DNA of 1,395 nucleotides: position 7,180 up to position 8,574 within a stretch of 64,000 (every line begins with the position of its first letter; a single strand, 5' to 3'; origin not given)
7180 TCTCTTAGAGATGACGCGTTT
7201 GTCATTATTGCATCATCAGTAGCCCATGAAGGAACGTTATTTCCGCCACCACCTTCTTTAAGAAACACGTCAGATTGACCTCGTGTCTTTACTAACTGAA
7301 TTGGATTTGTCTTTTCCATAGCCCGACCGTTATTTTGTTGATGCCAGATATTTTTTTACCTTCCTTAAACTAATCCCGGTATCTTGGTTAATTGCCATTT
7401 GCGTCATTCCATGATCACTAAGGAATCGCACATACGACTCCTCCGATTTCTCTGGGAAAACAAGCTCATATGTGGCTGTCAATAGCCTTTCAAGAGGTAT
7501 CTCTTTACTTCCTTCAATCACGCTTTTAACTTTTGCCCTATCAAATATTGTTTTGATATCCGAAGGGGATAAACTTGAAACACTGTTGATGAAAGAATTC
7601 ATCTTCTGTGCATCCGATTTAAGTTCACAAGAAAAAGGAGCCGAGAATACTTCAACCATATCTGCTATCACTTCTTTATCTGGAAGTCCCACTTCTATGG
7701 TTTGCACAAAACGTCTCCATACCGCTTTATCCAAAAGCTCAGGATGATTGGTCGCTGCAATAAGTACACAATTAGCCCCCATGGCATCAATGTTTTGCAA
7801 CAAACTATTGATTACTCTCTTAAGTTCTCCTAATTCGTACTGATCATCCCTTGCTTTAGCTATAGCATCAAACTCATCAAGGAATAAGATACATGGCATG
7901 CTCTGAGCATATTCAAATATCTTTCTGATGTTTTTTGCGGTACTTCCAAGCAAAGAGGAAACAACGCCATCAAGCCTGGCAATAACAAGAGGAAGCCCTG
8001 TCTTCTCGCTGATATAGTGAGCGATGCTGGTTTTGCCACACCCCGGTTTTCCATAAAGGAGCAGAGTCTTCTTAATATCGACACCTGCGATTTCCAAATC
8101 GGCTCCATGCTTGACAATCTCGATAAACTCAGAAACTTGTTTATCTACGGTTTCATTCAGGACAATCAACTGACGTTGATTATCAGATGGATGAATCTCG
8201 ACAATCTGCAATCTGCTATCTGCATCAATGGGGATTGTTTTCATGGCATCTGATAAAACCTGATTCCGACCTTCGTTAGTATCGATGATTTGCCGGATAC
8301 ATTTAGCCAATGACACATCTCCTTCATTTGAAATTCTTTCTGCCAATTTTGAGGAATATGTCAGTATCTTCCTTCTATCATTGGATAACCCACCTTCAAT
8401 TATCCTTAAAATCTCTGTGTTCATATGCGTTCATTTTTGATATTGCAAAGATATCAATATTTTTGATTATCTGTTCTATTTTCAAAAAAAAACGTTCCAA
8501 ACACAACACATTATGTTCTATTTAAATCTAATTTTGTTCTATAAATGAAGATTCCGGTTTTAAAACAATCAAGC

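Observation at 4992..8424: AAA+ ATPase plus cytoplasmic S8 subtilase operon (IetAS-like candidate anti-phage system)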

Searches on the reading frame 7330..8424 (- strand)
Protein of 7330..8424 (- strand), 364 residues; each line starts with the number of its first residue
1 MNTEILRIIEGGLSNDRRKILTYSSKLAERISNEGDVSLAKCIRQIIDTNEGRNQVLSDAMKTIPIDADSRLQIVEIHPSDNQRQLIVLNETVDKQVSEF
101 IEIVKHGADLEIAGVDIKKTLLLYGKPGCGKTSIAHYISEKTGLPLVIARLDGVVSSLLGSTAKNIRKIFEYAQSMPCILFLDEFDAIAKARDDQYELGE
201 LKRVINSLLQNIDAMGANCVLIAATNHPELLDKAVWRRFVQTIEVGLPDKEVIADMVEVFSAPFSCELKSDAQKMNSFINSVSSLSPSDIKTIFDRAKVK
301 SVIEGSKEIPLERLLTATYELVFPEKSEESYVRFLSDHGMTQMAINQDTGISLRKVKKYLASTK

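Call 8: search_protein_families(library=padloc, proteins=[window:7330-8424:-], max_evalue=0.01)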
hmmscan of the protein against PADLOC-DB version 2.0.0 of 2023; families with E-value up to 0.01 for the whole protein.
window:7330-8424:- (364 aa): 10 families
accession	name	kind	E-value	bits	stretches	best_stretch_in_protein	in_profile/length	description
PDLC02196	IetA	-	1e-128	428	1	1-362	3-370/374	-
PDLC02195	IetA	-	4.6e-99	330.4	1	3-347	5-362/395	-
PDLC04232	IetA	-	2.7e-66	222.2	1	4-307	6-302/330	-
PDLC04231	IetA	-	2.7e-42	143.4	1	105-259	104-258/262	-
PDLC00915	TRIP13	-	2.6e-14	51.3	1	86-258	30-221/302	TRIP13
PDLC00914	TRIP13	-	3.2e-13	47.8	1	121-258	74-228/302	TRIP13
PDLC04140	mad8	-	1.4e-06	26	0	113-141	18-50/314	mads_8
PDLC03838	DolB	-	0.0012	16.1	1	120-143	168-191/375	-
PDLC05079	PDC-S73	-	0.0033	14.3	0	91-138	166-211/752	-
PDLC04890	PDC-S06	-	0.0038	13.8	1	116-145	22-51/732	-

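Call 9: search_protein_families(library=pfam, proteins=[window:7330-8424:-], max_evalue=0.1)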
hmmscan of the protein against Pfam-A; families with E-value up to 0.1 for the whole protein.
window:7330-8424:- (364 aa): 20 families
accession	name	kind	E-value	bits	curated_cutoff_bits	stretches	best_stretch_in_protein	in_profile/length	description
PF00004.35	AAA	-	1.7e-32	113.1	21.2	1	121-246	1-130/131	ATPase family associated with various cellular activities (AAA)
PF07728.20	AAA_5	-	0.00016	22.1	22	1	121-239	2-139/139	AAA domain (dynein-related subfamily)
PF13238.12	AAA_18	-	0.00029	21.7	29.4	1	122-230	2-86/128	AAA domain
PF13207.12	AAA_17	-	0.0026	18.5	27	1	124-147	1-24/136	AAA domain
PF05729.18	NACHT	-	0.0028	17.9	26.7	0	120-140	2-22/167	NACHT domain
PF05673.19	DUF815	-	0.0034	17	23.8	1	120-239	55-163/249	Protein of unknown function (DUF815)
PF06745.19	ATPase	-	0.0035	17.2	26.6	1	114-247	15-151/231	KaiC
PF05496.18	RuvB_N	-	0.0046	17.2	27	1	119-149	34-64/159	Holliday junction DNA helicase RuvB P-loop domain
PF13479.12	AAA_24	-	0.0063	16.8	27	1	118-149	2-29/195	AAA domain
PF24883.2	NPHP3_N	-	0.0064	17.1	24.8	1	119-140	23-44/164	Nephrocystin 3, N-terminal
PF15927.10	Casc1_N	-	0.0085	16.3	28.2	1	270-360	85-172/201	Cancer susceptibility candidate 1 N-terminus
PF20720.3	nSTAND3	-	0.0088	16.2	27.2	1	118-142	17-41/155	Novel STAND NTPase 3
PF13191.12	AAA_16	-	0.012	16.6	32.6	0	120-139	26-45/167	AAA ATPase domain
PF14532.12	Sigma54_activ_2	-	0.017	15.8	25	1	119-198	22-89/138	Sigma-54 interaction domain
PF00910.28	RNA_helicase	-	0.025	15.5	21.5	1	122-142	2-22/105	RNA helicase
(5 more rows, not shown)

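Call 10: search_protein_families(library=ncbifam, proteins=[window:7330-8424:-], max_evalue=0.01)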
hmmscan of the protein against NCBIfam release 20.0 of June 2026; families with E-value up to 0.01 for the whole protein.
window:7330-8424:- (364 aa): 25 families
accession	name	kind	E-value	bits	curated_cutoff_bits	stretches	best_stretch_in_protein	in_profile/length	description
NF042959.1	IteA_antiphage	equivalog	4.8e-106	355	510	1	3-318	5-321/367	anti-phage ATPase IteA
NF003069.1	PRK03992.1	subfamily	3.3e-31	108.8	500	1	60-320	105-371/379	proteasome-activating nucleotidase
TIGR01243.1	CDC48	subfamily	1.4e-30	106.3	802.65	1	44-321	415-692/733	CDC48 family AAA ATPase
TIGR01242.2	TIGR01242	subfamily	3.4e-29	102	500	1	60-318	88-352/362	proteasome-activating nucleotidase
TIGR01241.2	FtsH_fam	equivalog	2.8e-28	99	600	1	94-320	171-401/598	ATP-dependent zinc metalloprotease FtsH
NF041006.2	cell_div_CdvC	equivalog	4.5e-26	91.6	650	1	27-304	41-325/370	cell division protein CdvC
NF047748.1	PrtsmActNtasePan1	equivalog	2.1e-24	86.3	750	1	66-319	128-387/405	proteasome-activating nucleotidase Pan1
NF047747.1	PrtsmActNtasePan2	equivalog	3.4e-24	85.8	700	1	66-309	131-380/397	proteasome-activating nucleotidase Pan2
NF008004.0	PRK10733.1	equivalog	6.1e-22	77.4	1008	1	94-260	161-334/644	ATP-dependent zinc metalloprotease FtsH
TIGR03689.1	pup_AAA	equivalog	1.1e-13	50.8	504.75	1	118-304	216-421/512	proteasome ATPase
NF003229.0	PRK04195.1-5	equivalog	4e-09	35.7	280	1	87-207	19-133/413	replication factor C large subunit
TIGR03922.1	T7SS_EccA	equivalog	2.8e-06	26.2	466.65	1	118-226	312-424/557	type VII secretion AAA-ATPase EccA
TIGR02881.1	spore_V_K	equivalog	3e-05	23.2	422.95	1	96-229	20-154/261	stage V sporulation protein K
TIGR01618.1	phage_P_loop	hypoth_equivalog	4.3e-05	23.3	138.75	1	117-198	11-84/220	phage nucleotide-binding protein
TIGR00635.1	ruvB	equivalog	0.00019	20.6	299.05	1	119-272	31-183/305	Holliday junction branch migration DNA helicase RuvB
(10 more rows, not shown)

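Call 18: search_solved_structures(query=window:7330-8424:-, max_evalue=1e-10)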
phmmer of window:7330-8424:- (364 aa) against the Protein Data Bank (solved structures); distinct sequences matched with E-value up to 1e-10: 253 (the best 60 are shown).
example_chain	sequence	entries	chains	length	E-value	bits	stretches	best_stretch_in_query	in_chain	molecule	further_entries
7wub_C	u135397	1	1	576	7.5e-49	170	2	96-262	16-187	Transitional endoplasmic reticulum ATPase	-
7wub_D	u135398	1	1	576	1.1e-48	169.5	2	96-262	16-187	Transitional endoplasmic reticulum ATPase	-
6mck_A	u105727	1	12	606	1.4e-48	169.1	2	96-262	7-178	Transitional endoplasmic reticulum ATPase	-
7rlj_A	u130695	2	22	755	3.1e-48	168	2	96-262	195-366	Transitional endoplasmic reticulum ATPase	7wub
8yka_A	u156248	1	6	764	3.2e-48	167.9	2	96-262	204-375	Transitional endoplasmic reticulum ATPase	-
7rlh_A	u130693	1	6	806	3.5e-48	167.8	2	96-262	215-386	Transitional endoplasmic reticulum ATPase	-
7y4w_A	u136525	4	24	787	3.6e-48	167.8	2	96-262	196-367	Transitional endoplasmic reticulum ATPase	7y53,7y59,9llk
7rlg_A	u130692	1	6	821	3.8e-48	167.7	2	96-262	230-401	Transitional endoplasmic reticulum ATPase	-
7mdm_B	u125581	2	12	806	3.8e-48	167.7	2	96-262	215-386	Transitional endoplasmic reticulum ATPase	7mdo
7bp9_A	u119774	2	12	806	3.9e-48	167.7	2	96-262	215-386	Transitional endoplasmic reticulum ATPase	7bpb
7k57_A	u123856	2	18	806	3.9e-48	167.7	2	96-262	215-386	Transitional endoplasmic reticulum ATPase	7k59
7bp8_A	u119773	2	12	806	3.9e-48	167.7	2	96-262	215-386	Transitional endoplasmic reticulum ATPase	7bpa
10qq_A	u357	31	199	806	3.9e-48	167.7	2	96-262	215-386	Transitional endoplasmic reticulum ATPase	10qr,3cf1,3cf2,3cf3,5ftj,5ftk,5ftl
7l5w_A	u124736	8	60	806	3.9e-48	167.7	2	96-262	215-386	Transitional endoplasmic reticulum ATPase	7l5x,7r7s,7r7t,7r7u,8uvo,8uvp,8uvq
5ifw_B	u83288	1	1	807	3.9e-48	167.7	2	96-262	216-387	Transitional endoplasmic reticulum ATPase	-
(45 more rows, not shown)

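Call 52: find_homologous_proteins(query=window:7330-8424:-, max_evalue=1e-20)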
Query window:7330-8424:- (364 aa): 5164 proteins with E <= 1e-20 among 8000 candidates; the best 120 are listed.
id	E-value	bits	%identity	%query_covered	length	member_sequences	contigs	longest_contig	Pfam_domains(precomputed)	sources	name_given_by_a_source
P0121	8.2e-219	743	93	100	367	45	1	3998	PF00004.36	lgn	-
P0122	8.8e-218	740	93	100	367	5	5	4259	PF00004.36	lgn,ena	-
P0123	7.2e-193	658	82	100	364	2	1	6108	PF00004.36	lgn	-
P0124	1.4e-178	611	75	100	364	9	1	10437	PF00004.36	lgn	-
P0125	7.0e-177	606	75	100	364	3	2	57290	PF00004.36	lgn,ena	-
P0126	1.4e-163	562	69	100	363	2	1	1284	PF00004.36,PF07728.21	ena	-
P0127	5.2e-162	557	69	100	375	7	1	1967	PF00004.36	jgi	-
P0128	4.3e-161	554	69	100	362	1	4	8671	PF00004.36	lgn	-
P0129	6.4e-161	553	68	99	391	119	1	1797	PF00004.36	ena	-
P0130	2.2e-157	542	68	100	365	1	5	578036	PF00004.36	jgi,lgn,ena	-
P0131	5.3e-157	540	66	100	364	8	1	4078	PF00004.36,PF07728.21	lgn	-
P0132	3.4e-156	538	68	99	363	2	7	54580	PF00004.36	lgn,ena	-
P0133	6.0e-156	537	66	100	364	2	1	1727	PF00004.36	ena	-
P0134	1.8e-155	535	67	99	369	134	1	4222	PF00004.36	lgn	-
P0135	1.8e-155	535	65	99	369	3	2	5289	PF00004.36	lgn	-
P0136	4.7e-155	534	66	99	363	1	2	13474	PF00004.36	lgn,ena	-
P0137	4.7e-155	534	66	99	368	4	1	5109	PF00004.36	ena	-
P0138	5.2e-155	534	66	100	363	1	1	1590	PF00004.36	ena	-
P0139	5.2e-155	534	66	100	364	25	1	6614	PF00004.36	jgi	-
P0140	8.1e-155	533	64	100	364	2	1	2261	PF00004.36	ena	-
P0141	8.5e-155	533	65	100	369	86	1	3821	PF00004.36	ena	-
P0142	1.0e-154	533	65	99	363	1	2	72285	PF00004.36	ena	-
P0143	1.0e-154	533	66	100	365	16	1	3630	PF00004.36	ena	-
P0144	1.4e-154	532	65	100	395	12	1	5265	PF00004.36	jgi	-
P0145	3.4e-154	531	67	99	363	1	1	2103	PF00004.36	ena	-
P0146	4.4e-154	531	66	99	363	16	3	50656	PF00004.36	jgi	-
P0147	5.2e-154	531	68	100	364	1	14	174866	PF00004.36,PF07728.21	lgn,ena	-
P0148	6.7e-154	530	67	99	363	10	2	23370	PF00004.36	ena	-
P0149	7.0e-154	530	67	100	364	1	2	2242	PF00004.36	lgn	-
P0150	7.3e-154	530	66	100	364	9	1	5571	PF00004.36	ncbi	-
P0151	9.6e-154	530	66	99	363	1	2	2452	PF00004.36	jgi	-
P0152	2.6e-153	528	65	100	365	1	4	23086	PF00004.36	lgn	-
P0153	4.7e-153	527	65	100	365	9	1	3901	PF00004.36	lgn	-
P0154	7.0e-153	527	65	99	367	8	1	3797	PF00004.36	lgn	-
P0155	9.7e-153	526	65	100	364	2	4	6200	PF00004.36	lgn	-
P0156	1.0e-152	526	65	99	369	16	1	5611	PF00004.36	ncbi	-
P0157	1.1e-152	526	65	99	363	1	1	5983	PF00004.36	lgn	-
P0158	1.5e-152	526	67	100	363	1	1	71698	PF00004.36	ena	-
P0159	1.5e-152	526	65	100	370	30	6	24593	PF00004.36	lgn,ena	-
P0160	1.6e-152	526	65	99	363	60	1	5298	PF00004.36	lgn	-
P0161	1.7e-152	526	65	99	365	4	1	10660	PF00004.36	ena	-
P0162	2.9e-152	525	65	99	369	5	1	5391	PF00004.36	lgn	-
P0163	4.8e-152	524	65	100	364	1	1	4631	PF00004.36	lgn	-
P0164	1.6e-151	522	64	100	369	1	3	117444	PF00004.36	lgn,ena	-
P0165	2.8e-151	522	65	100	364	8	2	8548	PF00004.36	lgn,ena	-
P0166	3.3e-151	521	63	100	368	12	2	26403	PF00004.36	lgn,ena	-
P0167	4.4e-151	521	66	95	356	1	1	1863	PF00004.36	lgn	-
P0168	8.8e-151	520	64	100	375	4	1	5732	PF00004.36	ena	-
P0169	1.4e-150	519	64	99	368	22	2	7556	PF00004.36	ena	-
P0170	3.0e-150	518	64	99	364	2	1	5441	PF00004.36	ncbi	-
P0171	6.0e-150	517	64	100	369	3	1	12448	PF00004.36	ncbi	-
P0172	1.3e-149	516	64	99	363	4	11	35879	PF00004.36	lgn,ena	-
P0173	1.3e-149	516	65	100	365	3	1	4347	PF00004.36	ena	-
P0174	1.4e-149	516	65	99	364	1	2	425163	PF00004.36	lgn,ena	-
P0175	1.8e-149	516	63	99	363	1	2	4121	PF00004.36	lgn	-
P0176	5.6e-149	514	65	99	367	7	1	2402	PF00004.36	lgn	-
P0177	6.4e-149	514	64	100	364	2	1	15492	PF00004.36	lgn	-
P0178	1.1e-148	513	64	100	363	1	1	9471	PF00004.36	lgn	-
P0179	1.2e-148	513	63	100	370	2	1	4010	PF00004.36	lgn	-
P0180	1.8e-148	512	66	100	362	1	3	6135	PF00004.36,PF07728.21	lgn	-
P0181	2.5e-148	512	66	99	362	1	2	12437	PF00004.36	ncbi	-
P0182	1.0e-147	510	64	99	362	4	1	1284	PF00004.36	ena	-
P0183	1.5e-147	509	65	95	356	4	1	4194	PF00004.36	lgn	-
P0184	2.0e-147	509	64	96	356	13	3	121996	PF00004.36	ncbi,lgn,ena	-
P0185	4.5e-147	508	65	99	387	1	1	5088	PF00004.36,PF07728.21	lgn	-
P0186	3.4e-146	505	63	99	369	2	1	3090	PF00004.36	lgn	-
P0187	6.2e-146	504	65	95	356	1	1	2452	PF00004.36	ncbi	-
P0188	1.4e-145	503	64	96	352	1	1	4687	PF00004.36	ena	-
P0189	2.5e-145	502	63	99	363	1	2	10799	PF00004.36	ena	-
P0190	7.7e-145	500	63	100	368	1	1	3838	PF00004.36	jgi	-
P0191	2.3e-144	499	63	100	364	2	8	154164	PF00004.36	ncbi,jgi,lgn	jgi:ATP-dependent 26S proteasome regulatory subunit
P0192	4.8e-144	498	64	99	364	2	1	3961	PF00004.36,PF07728.21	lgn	-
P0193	5.0e-144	498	66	94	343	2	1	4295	PF00004.36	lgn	-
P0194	7.3e-144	497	63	100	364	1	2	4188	PF00004.36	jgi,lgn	-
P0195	1.6e-143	496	64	99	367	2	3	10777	PF00004.36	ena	-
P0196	3.8e-142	492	63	99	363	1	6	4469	PF00004.36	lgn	-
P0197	5.4e-142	491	62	99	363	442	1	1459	PF00004.36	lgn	-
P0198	7.0e-142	491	63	100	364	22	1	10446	PF00004.36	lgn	-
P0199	7.1e-142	491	62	100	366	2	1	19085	PF00004.36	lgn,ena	-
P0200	1.2e-139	483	61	99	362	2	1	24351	PF00004.36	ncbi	-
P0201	1.3e-139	483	63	99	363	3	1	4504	PF00004.36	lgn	-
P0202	1.7e-139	483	61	99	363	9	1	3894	PF00004.36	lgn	-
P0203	7.1e-139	481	61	99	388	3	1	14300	PF00004.36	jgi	-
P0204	7.5e-138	477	60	99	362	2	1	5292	PF00004.36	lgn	-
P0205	7.1e-137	474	61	99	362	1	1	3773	PF00004.36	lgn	-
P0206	3.3e-136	472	61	100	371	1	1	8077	PF00004.36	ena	-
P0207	1.6e-135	470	57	99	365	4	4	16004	PF00004.36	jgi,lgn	jgi:SpoVK/Ycf46/Vps4 family AAA+-type ATPase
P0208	1.0e-134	467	58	99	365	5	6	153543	PF00004.36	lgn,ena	-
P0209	3.0e-134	466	59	99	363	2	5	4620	PF00004.36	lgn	-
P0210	1.6e-133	463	58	99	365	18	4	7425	PF00004.36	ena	-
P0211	2.6e-133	462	59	98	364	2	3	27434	PF00004.36,PF07728.21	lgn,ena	-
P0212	4.3e-133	462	60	98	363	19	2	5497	PF05729.19,PF00004.36,PF07728.21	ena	-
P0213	8.6e-133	461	60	98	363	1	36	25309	PF00004.36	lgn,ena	-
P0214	1.3e-132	460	60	99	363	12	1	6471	PF00004.36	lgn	-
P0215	1.6e-132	460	59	98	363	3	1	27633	PF05729.19,PF00004.36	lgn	-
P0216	2.1e-132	459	59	98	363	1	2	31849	PF00004.36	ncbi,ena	-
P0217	2.2e-132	459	59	98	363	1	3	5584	PF00004.36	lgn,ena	-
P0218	2.9e-132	459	59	98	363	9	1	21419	PF05729.19,PF00004.36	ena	-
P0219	3.3e-132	459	59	98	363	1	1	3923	PF00004.36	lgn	-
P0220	3.9e-132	459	59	98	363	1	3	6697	PF05729.19,PF00004.36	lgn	-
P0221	4.2e-132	459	59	98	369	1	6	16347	PF05729.19,PF00004.36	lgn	-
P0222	4.5e-132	458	59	99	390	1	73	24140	PF05729.19,PF00004.36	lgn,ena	-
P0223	4.5e-132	458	59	99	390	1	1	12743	PF05729.19,PF00004.36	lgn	-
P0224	6.6e-132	458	59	99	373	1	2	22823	PF00004.36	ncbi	-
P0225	7.7e-132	458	60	98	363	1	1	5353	PF05729.19,PF00004.36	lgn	-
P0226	1.2e-131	457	60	98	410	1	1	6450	PF00004.36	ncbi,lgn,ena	-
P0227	3.2e-131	456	57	99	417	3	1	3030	PF00004.36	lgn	-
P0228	3.2e-131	456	57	99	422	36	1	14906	PF00004.36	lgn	-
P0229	5.2e-131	455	59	99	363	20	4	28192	PF00004.36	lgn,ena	-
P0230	6.6e-131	455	58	99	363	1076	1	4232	PF00004.36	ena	-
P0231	6.7e-131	455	57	99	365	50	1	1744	PF05729.19,PF00004.36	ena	-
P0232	1.3e-130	454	57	99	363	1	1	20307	PF00004.36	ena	-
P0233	1.3e-130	454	59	98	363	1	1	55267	PF05729.19,PF00004.36,PF27394.1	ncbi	-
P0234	1.8e-130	453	58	99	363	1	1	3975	PF00004.36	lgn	-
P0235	2.2e-130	453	57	99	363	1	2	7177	PF00004.36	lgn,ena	-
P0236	2.5e-130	453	57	99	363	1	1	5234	PF00004.36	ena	-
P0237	3.2e-130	452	57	99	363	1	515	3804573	PF00004.36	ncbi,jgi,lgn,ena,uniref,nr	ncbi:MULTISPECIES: AAA family ATPase [Bacteroidales]|jgi:AAA+ superfamily predicted ATPase|uniref:AA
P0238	3.3e-130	452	57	99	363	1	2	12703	PF00004.36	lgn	-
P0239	3.5e-130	452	57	100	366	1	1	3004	PF00004.36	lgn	-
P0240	4.0e-130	452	57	99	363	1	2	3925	PF00004.36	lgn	-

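Call 62: predict_structure(alignment_id=A3)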
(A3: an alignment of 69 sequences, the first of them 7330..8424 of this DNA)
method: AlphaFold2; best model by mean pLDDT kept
length: 364 residues; sequences in the alignment: 69
mean_pLDDT: 78.3   pTM: 0.71
mean pLDDT of the five models: 78.3, 77.3, 76.5, 76.3, 72.9
residues with pLDDT >= 90: 86; 70-90: 177; 50-70: 87; < 50: 14
segments of 3 or more residues with pLDDT < 50: 52-56, 69-72
pLDDT, mean of each block of 10 residues (from residue 1): 56 56 67 74 65 49 53 60 69 91 85 82 89 88 83 60 75 80 78 58 76 81 88 84 90 90 89 90 90 92 90 91 86 90 89 91 64
secondary structure, 60 per line:
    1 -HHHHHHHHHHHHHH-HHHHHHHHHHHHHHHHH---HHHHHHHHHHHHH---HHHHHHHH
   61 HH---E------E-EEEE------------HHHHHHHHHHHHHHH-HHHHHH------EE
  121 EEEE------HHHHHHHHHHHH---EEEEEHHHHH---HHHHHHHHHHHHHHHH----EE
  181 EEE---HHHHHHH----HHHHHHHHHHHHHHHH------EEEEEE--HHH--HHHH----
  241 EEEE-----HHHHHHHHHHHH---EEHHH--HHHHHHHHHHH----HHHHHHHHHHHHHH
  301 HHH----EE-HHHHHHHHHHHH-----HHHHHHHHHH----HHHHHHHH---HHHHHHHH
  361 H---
elements in order: H2-15 H17-33 H37-49 H53-62 E75-78 H91-105 H107-112 E119-124 H131-142 E146-150 H151-155 H159-174 E179-183 H187-193 H198-213 E220-225 H233-236 E241-244 H250-261 H272-282 H287-303 H311-322 H328-337 H342-349 H353-361

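Call 66: fold_search(model_id=the predicted structure, library=pdb)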
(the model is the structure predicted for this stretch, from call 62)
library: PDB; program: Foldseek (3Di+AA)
matches with E <= 10: 1862; with E <= 0.001: 1376
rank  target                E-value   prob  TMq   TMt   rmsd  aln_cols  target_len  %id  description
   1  5c18_B                2.0e-13  1.00  0.59  0.31  11.6       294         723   26  p97-delta709-728 in complex with ATP-gamma-S (released 2016-01-13)
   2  9a2p_MODEL_1_A        2.2e-13  1.00  0.62  0.36   2.9       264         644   23  Model of E. coli FtsH by in-cell photo-crosslinking MS and deep learning (released 2023-02-24)
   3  4ww0_B                2.6e-13  1.00  0.59  0.51   5.0       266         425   25  Truncated FtsH from A. aeolicus (released 2015-05-06)
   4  2ce7_A                2.6e-13  1.00  0.59  0.53   5.0       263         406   24  EDTA treated (released 2006-02-09)
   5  2ce7_E                3.7e-13  1.00  0.58  0.53  11.9       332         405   19  EDTA treated (released 2006-02-09)
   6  3h4m_A                3.9e-13  1.00  0.60  0.81   2.9       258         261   26  AAA ATPase domain of the proteasome- activating nucleotidase (released 2009-06-09)
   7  4ww0_A                4.1e-13  1.00  0.58  0.51   2.7       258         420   27  Truncated FtsH from A. aeolicus (released 2015-05-06)
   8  8usc_C                4.1e-13  1.00  0.57  0.54   5.5       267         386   25  Nub1/Fat10-processing human 26S proteasome (released 2024-11-06)
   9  4z8x_C                5.7e-13  1.00  0.60  0.52   4.6       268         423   26  Truncated FtsH from A. aeolicus (released 2015-05-06)
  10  8xqw_E                5.7e-13  1.00  0.61  0.27  20.6       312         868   20  Cryo-EM structure of the Ycf2-FtsHi motor complex from Chlamydomonas reinhardtii in AMPPNP bound state (released 2024-09-11)
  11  3whk_A                5.9e-13  1.00  0.57  0.82   3.2       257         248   28  Crystal structure of PAN-Rpt5C chimera (released 2014-03-26)
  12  5l4g_I                5.9e-13  1.00  0.57  0.55   2.9       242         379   25  The human 26S proteasome at 3.9 A (released 2016-09-07)
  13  9nkg_C                6.5e-13  1.00  0.52  0.49  22.8       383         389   20  Structure of substrate engaged MIDN-bound human 26S proteasome, EB-MIDN (Composite map) (released 2025-05-07)
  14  3whk_D                7.5e-13  1.00  0.55  0.80   3.5       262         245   27  Crystal structure of PAN-Rpt5C chimera (released 2014-03-26)
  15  8ooi_A                7.5e-13  1.00  0.55  0.29  11.7       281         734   26  Full composite cryo-EM map of p97/VCP in ADP.Pi state (released 2024-01-31)
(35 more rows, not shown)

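Call 71: find_related_loci(query=A3, collection=metagenome_contigs, flank=3000)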
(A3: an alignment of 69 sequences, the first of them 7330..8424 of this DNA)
Query A3 (364 aa) in metagenome_contigs; peptide patterns used: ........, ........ (x = any residue, [..] = any of these).
600 stretches matched a pattern (row limit reached: there are more); 536 encode a relative of the query (tblastn E <= 1e-3); the best 80 are kept; 80 distinct loci.
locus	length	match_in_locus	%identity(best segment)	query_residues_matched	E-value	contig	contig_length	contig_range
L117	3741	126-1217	93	1-364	0e+0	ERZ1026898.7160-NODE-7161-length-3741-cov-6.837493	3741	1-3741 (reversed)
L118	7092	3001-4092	68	1-364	4e-169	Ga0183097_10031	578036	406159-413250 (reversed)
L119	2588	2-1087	68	1-362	2e-179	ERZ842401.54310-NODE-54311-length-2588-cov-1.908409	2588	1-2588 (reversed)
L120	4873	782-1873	65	1-364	2e-169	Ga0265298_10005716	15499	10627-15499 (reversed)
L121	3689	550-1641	66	1-364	2e-174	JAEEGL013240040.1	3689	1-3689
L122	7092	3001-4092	66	1-364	9e-167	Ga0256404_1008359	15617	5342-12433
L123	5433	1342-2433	66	1-364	5e-167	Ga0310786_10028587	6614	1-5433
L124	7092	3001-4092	66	1-364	8e-165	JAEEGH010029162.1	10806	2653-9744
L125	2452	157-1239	65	1-361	4e-175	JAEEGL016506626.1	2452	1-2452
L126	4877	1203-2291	65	1-363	6e-167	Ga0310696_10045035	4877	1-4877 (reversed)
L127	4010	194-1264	67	1-360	7e-169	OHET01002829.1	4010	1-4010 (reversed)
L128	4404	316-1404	65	1-363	1e-167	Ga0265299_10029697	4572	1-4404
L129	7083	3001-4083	66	1-361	2e-163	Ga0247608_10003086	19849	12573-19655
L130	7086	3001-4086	65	1-362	1e-162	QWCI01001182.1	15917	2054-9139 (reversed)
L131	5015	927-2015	64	1-363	2e-162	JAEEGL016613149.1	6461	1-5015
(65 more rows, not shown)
